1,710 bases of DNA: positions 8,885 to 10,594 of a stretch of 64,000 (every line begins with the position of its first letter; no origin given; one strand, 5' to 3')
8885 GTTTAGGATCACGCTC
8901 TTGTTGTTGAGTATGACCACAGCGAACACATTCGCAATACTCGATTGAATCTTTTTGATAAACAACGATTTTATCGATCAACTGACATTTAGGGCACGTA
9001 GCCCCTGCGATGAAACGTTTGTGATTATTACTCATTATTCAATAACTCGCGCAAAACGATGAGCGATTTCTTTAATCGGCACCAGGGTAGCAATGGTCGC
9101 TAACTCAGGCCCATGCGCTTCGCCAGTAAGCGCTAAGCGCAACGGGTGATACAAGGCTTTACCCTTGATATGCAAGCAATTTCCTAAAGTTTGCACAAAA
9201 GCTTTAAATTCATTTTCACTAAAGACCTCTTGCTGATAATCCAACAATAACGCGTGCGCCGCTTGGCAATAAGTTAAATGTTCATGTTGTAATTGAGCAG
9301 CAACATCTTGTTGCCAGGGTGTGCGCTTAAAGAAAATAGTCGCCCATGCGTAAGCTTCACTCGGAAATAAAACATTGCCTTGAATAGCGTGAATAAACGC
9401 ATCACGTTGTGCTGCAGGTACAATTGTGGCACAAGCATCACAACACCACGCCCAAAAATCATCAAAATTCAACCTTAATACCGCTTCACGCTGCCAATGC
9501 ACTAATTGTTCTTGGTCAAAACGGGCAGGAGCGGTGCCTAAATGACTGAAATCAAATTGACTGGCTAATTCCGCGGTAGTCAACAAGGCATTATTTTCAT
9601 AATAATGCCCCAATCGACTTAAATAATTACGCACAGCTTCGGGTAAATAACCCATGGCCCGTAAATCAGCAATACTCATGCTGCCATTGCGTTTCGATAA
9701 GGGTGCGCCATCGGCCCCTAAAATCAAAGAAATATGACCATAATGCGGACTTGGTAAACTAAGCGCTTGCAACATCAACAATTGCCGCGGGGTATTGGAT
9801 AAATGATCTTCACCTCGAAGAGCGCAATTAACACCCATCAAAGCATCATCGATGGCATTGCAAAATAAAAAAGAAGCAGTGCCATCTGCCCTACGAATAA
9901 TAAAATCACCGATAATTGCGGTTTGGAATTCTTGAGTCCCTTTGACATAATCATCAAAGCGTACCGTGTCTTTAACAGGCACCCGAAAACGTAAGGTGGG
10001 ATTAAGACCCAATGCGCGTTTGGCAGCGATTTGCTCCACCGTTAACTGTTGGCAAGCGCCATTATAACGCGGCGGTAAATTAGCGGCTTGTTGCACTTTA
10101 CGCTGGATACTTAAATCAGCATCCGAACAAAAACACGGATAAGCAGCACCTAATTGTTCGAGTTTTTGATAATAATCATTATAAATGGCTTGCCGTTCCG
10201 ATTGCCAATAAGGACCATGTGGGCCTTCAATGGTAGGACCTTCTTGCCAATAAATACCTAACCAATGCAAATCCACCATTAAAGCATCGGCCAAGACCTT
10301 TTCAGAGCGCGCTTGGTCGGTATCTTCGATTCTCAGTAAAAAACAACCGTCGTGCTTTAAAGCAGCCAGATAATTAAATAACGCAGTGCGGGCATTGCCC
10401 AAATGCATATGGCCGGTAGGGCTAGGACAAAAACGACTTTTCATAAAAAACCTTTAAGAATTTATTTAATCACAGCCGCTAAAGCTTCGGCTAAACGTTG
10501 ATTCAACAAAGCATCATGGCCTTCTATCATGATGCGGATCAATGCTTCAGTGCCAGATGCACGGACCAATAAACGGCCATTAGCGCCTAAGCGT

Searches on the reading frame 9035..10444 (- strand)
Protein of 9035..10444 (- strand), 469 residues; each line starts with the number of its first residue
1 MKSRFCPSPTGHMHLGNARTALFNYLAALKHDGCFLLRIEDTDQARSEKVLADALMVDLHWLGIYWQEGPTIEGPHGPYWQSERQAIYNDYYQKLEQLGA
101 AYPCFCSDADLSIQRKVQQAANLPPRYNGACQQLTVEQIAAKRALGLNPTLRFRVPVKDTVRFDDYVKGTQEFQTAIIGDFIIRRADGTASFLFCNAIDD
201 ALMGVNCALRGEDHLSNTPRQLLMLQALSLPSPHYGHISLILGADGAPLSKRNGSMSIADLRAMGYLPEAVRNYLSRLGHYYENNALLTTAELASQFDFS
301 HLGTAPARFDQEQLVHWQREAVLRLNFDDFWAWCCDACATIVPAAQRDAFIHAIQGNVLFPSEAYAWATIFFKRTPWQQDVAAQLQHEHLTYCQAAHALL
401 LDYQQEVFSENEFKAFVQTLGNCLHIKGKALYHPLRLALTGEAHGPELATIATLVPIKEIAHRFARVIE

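Call 11: find_related_loci(query=window:9035-10444:-, collection=genome_contigs, flank=10000)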
Query window:9035-10444:- (469 aa) in genome_contigs; peptide patterns used: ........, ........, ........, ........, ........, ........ (x = any residue, [..] = any of these).
377 stretches matched a pattern; 252 encode a relative of the query (tblastn E <= 1e-3); the best 80 are kept; 80 distinct loci.
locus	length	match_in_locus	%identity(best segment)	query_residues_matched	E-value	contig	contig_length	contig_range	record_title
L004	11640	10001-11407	86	1-469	0e+0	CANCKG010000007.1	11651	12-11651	MAG: Gammaproteobacteria bacterium isolate JR-MC-F-240519-91 genome assembly, contig: JR-MC-F-240519-C5884, whole genome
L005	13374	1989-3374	53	1-464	2e-167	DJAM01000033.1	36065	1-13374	MAG TPA_asm: Coxiellaceae bacterium UBA6002 UBA6002_contig_1201, whole genome shotgun sequence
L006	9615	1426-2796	53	2-464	9e-167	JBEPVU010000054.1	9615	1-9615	MAG: Gammaproteobacteria bacterium isolate 22E.semibin_refined.170 NODE_6601_length_9615_cov_5.305858, whole genome shot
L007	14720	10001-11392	54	1-469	1e-164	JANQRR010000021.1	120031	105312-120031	MAG: Gammaproteobacteria bacterium isolate IP29b_bin.72 k99_3319047, whole genome shotgun sequence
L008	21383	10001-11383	53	1-469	6e-164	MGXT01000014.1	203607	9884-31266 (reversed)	MAG: Gammaproteobacteria bacterium RIFCSPHIGHO2_12_FULL_35_23 rifcsphigho2_12_scaffold_31, whole genome shotgun sequence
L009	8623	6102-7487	51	2-469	2e-163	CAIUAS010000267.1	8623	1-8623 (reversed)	MAG: uncultured Gammaproteobacteria bacterium isolate Ki2-D3_bin-1368 genome assembly, contig: bin-1368:267/376, whole g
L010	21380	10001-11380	54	1-464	1e-162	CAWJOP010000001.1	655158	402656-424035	MAG: uncultured Gammaproteobacteria bacterium isolate MFD04434.bin.1.124 genome assembly, contig: contig_17328, whole ge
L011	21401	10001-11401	52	1-469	2e-162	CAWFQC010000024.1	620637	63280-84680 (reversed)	MAG: uncultured Gammaproteobacteria bacterium isolate MFD01633.bin.2.38 genome assembly, contig: contig_26737, whole gen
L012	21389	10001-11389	52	1-467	7e-162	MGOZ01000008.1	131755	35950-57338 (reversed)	MAG: Coxiella sp. RIFCSPHIGHO2_12_FULL_42_15 rifcsphigho2_12_scaffold_1441, whole genome shotgun sequence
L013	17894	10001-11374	54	2-464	1e-161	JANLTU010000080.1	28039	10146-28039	MAG: Gammaproteobacteria bacterium isolate OTE_25_metabat_136 OTE_25_k141_3988168, whole genome shotgun sequence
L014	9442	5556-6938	52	1-467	2e-161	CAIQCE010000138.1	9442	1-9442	MAG: uncultured Gammaproteobacteria bacterium isolate AlinenLipids_bin-6487 genome assembly, contig: bin-6487:138/362, w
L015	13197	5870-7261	52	1-469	8e-161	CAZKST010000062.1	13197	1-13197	MAG TPA_asm: uncultured Thiotrichaceae bacterium isolate SRP342105_co1_176 genome assembly, contig: NODE_6390_length_131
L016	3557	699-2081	52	1-466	1e-166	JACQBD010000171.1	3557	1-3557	MAG: Gammaproteobacteria bacterium isolate NC_groundwater_933_Pr1_S-0.2um_54_18 Montesol18-Sp2_coassembly_scaffold_10166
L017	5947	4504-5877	53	2-464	9e-161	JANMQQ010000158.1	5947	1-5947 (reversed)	MAG: Gammaproteobacteria bacterium isolate OTE_51_metabat_186 OTE_51_k141_2340005, whole genome shotgun sequence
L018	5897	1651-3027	52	1-468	4e-161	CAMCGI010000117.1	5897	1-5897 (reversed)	MAG: Francisella tularensis subsp. holarctica isolate MiH-22jul19-222 genome assembly, contig: MiH-22jul19-C32460, whole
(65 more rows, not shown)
